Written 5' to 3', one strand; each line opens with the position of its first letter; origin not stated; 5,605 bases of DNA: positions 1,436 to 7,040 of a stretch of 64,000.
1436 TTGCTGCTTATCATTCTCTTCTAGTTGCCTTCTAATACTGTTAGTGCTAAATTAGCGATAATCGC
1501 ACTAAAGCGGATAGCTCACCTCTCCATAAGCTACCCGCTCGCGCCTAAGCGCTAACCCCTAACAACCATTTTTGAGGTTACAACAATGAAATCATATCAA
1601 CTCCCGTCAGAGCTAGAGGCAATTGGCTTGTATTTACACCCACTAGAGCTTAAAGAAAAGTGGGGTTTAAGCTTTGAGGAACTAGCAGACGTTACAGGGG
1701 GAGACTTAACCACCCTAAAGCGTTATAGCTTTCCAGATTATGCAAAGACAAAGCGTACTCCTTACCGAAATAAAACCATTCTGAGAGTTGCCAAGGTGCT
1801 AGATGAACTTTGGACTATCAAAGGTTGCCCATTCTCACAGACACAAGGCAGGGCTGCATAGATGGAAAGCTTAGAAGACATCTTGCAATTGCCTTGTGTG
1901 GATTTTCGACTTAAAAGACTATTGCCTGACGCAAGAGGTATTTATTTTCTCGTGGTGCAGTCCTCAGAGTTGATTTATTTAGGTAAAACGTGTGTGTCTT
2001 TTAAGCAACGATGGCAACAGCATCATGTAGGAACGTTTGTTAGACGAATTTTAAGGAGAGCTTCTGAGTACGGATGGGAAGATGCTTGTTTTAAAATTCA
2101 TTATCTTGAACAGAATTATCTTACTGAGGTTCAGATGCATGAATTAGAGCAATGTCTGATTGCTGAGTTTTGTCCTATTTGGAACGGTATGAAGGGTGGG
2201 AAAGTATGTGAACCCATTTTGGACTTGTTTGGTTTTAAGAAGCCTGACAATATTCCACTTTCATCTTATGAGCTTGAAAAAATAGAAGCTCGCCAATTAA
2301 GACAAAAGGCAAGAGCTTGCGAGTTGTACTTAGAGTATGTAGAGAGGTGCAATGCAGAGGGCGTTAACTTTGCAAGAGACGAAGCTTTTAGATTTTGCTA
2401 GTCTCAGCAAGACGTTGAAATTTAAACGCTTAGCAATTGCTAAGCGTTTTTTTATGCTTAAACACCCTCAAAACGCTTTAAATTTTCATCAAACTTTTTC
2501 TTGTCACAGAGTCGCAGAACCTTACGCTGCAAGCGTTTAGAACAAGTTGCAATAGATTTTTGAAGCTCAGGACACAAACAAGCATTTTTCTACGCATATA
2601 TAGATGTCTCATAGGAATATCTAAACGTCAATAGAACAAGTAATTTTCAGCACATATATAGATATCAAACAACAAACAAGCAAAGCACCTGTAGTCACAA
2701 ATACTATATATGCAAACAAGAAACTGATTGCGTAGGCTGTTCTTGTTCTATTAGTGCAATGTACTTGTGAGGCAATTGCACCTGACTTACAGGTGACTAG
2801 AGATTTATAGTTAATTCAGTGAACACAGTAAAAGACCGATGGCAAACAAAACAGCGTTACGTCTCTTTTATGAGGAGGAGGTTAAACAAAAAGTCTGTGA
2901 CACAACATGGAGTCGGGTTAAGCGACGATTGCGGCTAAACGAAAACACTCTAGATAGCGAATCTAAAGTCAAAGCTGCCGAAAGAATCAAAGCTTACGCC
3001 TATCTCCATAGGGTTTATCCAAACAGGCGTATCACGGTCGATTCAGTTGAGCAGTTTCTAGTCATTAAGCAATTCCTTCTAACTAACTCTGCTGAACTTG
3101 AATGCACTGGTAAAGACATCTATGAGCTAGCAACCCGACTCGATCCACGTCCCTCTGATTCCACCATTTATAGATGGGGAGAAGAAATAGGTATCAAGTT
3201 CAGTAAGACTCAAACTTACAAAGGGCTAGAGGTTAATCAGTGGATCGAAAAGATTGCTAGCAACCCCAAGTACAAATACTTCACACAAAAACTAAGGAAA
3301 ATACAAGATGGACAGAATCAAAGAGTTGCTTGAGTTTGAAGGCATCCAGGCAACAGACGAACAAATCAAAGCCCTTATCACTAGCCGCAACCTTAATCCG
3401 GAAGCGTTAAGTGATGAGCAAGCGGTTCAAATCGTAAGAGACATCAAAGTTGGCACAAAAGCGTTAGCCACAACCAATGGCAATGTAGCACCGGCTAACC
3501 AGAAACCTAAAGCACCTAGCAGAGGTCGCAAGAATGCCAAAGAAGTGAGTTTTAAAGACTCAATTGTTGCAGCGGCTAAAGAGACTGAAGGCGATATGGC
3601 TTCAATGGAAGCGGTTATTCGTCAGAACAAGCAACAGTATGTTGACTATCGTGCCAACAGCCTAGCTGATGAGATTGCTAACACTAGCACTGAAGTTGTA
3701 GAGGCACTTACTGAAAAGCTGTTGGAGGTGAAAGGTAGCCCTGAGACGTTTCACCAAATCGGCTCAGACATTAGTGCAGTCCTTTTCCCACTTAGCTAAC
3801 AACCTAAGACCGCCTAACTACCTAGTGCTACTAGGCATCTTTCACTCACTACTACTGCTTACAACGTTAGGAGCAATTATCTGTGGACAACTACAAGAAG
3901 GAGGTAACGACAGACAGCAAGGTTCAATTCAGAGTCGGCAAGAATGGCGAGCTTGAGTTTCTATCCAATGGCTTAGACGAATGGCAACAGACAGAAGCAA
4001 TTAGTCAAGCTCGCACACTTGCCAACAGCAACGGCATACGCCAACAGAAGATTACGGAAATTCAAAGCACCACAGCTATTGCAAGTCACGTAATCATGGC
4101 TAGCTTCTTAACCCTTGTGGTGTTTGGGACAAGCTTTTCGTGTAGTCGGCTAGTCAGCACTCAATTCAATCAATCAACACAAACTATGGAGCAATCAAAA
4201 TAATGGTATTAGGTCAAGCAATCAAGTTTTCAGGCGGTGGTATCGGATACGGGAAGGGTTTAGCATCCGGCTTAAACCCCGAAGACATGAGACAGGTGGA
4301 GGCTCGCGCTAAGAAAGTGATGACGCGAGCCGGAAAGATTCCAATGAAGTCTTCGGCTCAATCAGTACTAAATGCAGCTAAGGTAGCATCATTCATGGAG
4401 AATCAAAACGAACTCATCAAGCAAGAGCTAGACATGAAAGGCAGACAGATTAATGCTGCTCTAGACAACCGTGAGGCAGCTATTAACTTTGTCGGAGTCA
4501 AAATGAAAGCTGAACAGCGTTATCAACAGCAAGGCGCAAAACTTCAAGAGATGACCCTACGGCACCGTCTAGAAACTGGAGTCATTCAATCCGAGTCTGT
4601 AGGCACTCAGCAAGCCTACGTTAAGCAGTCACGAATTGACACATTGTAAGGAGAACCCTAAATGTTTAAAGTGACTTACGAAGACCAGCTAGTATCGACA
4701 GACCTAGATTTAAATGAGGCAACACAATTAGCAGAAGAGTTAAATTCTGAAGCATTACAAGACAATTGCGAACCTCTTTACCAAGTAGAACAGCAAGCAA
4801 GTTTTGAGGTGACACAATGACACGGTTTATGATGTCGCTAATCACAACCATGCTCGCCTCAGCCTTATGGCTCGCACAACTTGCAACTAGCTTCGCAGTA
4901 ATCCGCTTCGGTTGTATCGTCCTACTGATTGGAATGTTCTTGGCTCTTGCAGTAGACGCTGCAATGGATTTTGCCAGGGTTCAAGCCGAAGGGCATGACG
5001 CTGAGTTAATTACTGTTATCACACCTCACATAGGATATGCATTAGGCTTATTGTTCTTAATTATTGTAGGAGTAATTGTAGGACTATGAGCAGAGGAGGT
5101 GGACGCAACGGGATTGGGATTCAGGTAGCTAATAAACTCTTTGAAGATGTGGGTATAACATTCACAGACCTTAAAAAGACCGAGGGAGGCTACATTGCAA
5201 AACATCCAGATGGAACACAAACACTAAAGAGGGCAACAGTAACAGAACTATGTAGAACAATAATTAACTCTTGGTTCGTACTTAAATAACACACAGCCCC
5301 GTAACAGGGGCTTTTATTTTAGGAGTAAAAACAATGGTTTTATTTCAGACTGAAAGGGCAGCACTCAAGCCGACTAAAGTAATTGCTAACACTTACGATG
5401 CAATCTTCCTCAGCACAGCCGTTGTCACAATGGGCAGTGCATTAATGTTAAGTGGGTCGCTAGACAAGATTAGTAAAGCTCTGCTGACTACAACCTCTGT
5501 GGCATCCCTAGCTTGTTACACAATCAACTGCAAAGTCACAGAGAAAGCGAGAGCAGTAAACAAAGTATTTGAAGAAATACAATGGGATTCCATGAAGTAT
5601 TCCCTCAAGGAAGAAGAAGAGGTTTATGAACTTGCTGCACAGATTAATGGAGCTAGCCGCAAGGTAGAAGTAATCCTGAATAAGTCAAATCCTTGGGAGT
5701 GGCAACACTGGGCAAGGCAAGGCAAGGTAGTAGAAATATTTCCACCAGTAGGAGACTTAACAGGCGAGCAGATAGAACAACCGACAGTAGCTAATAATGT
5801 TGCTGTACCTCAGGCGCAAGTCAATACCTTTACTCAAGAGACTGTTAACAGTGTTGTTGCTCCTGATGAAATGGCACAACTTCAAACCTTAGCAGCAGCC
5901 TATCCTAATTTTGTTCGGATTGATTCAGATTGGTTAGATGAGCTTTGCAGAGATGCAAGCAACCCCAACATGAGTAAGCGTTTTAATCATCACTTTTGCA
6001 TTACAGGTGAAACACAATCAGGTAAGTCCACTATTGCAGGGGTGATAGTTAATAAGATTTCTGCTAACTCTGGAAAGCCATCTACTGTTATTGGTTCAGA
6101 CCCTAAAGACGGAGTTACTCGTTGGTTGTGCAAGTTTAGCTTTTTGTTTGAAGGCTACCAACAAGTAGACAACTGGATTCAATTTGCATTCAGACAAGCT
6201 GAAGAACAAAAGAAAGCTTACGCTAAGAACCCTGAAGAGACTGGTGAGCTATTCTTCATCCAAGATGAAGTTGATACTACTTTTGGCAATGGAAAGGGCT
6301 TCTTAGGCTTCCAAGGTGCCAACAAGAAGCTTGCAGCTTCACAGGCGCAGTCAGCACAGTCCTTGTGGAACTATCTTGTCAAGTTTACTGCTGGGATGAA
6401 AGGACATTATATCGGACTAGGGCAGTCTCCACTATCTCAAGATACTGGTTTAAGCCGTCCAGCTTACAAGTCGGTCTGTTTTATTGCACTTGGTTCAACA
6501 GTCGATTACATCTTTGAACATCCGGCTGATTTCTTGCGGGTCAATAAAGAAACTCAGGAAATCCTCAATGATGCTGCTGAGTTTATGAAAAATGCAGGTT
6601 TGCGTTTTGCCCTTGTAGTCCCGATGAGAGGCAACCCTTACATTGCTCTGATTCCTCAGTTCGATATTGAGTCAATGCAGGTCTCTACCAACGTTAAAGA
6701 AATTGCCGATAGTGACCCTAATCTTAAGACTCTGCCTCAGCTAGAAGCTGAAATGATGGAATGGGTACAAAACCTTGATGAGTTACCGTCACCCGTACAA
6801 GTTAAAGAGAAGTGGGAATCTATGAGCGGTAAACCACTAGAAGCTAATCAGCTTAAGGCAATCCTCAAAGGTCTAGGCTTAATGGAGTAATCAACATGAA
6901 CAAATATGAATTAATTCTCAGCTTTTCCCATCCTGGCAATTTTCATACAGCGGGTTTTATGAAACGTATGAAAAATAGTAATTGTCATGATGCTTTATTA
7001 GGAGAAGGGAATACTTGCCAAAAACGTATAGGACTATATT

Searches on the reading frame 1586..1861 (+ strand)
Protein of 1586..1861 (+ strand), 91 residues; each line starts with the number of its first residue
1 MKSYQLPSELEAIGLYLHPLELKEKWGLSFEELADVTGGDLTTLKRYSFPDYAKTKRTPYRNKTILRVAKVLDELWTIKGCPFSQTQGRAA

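Call 26: find_encoding_contigs(protein=window:1586-1861:+, flank=10000, max_places=4)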
Protein window:1586-1861:+ (91 aa): 2 contigs read that carry it; 1 place shown.
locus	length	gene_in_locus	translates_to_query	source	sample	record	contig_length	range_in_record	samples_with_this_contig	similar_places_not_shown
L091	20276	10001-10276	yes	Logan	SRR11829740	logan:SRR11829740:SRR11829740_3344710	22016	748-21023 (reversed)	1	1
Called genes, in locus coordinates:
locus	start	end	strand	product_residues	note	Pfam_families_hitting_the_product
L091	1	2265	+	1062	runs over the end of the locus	-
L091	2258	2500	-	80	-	-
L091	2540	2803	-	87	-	-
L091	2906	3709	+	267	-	-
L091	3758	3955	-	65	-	-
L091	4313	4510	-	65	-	-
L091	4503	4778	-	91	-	PF10544:T5orf172, PF13455:MUG113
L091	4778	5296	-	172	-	-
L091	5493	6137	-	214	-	-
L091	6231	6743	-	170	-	PF19474:DUF6011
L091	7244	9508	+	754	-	-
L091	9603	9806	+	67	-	-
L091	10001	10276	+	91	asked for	-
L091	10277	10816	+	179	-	-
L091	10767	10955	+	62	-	-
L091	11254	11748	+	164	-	-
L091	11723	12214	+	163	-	-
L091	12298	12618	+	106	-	-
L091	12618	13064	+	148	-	-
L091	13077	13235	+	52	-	-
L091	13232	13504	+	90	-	-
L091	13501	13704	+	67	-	-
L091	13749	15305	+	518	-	-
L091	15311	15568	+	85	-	-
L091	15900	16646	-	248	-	PF14528:LAGLIDADG_3 (weak)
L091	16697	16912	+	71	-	PF13443:HTH_26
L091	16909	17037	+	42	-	-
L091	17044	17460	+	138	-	-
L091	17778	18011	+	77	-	-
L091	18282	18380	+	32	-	-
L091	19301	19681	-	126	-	-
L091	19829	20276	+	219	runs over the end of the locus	-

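Call 28: find_related_loci(query=L091:1-2262:+, collection=viral_contigs, flank=10000)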
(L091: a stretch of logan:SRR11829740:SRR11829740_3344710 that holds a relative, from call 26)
Query L091:1-2262:+ (754 aa) in viral_contigs; peptide patterns used: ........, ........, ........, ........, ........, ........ (x = any residue, [..] = any of these).
1 stretches matched a pattern; 1 encode a relative of the query (tblastn E <= 1e-3); 1 distinct loci.
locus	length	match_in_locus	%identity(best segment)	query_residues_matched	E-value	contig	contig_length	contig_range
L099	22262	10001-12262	86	1-754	0e+0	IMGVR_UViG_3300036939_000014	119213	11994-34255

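Call 33: find_related_loci(query=L099:1-1500:-, collection=viral_contigs, flank=10000)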
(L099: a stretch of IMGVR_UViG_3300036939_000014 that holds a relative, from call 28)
Query L099:1-1500:- (500 aa) in viral_contigs; peptide patterns used: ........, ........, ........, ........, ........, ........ (x = any residue, [..] = any of these).
12 stretches matched a pattern; 3 encode a relative of the query (tblastn E <= 1e-3); 3 distinct loci.
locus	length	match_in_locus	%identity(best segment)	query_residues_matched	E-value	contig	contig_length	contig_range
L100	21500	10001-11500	100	1-500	0e+0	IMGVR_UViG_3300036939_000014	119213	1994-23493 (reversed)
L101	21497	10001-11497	67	1-500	0e+0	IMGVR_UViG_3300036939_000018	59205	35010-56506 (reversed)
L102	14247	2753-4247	97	1-500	0e+0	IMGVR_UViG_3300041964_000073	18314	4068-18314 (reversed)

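Call 69: search_protein_families(library=pfam, proteins=[L100:18445-19893:-, L100:17194-17862:+, L100:8708-11542:+, L099:7838-8887:-, L099:9053-12262:+], max_evalue=0.001)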
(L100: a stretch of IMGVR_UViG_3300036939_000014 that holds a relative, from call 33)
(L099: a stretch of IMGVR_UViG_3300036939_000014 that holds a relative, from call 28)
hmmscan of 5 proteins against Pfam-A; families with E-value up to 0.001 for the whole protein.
L100:18445-19893:- (483 aa): 1 family
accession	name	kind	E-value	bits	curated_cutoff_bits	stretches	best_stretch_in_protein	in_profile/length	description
PF06381.16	Phage_portal_3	-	6.9e-54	183.3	33.8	1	65-420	2-356/357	Phage portal protein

L100:17194-17862:+ (223 aa): 1 family
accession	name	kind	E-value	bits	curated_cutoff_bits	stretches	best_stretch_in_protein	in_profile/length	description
PF12760.12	Zn_ribbon_IS1595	-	9.8e-05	22.7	25.4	1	109-151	8-46/46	Transposase zinc-ribbon domain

L100:8708-11542:+ (945 aa): 1 family
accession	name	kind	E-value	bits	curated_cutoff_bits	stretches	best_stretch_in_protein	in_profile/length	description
PF13550.12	Phage-tail_3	-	1.4e-05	25.5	23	1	681-801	34-150/164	Putative phage tail protein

L099:7838-8887:- (350 aa): 2 families
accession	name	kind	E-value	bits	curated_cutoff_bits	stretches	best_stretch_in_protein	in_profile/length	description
PF01507.26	PAPS_reduct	-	1.1e-11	45.6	22.5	1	34-201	4-150/175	Phosphoadenosine phosphosulfate reductase domain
PF01171.26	ATP_bind_3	-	6.9e-07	29.6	27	1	33-200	3-156/182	PP-loop family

L099:9053-12262:+ (1070 aa): 0 families

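Call 70: search_protein_families(library=pfam, proteins=[L099:4069-4623:+, L099:3690-4079:+, L099:6043-6564:+, L099:7071-7583:-], max_evalue=0.001)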
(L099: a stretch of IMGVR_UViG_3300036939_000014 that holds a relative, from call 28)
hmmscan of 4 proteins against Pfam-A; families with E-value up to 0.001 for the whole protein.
L099:4069-4623:+ (185 aa): 1 family
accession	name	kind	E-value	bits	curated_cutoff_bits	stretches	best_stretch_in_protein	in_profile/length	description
PF17762.8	HTH_ParB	-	9e-06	26.2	22.6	1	33-92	3-63/102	ParB HTH domain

L099:3690-4079:+ (130 aa): 0 families

L099:6043-6564:+ (174 aa): 0 families

L099:7071-7583:- (171 aa): 0 families

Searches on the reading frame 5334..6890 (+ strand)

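Call 7: search_protein_families(library=phrogs, proteins=[window:5334-6890:+], max_evalue=0.001)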
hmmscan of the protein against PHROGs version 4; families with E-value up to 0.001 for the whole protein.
window:5334-6890:+ (518 aa): 0 families

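Call 8: search_protein_families(library=pfam, proteins=[window:5334-6890:+], max_evalue=0.001)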
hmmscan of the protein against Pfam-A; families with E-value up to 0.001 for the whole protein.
window:5334-6890:+ (518 aa): 1 family
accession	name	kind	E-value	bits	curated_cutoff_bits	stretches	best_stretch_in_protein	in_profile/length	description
PF01935.23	DUF87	-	0.00032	21.3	23.2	1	214-246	19-50/220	Helicase HerA, central domain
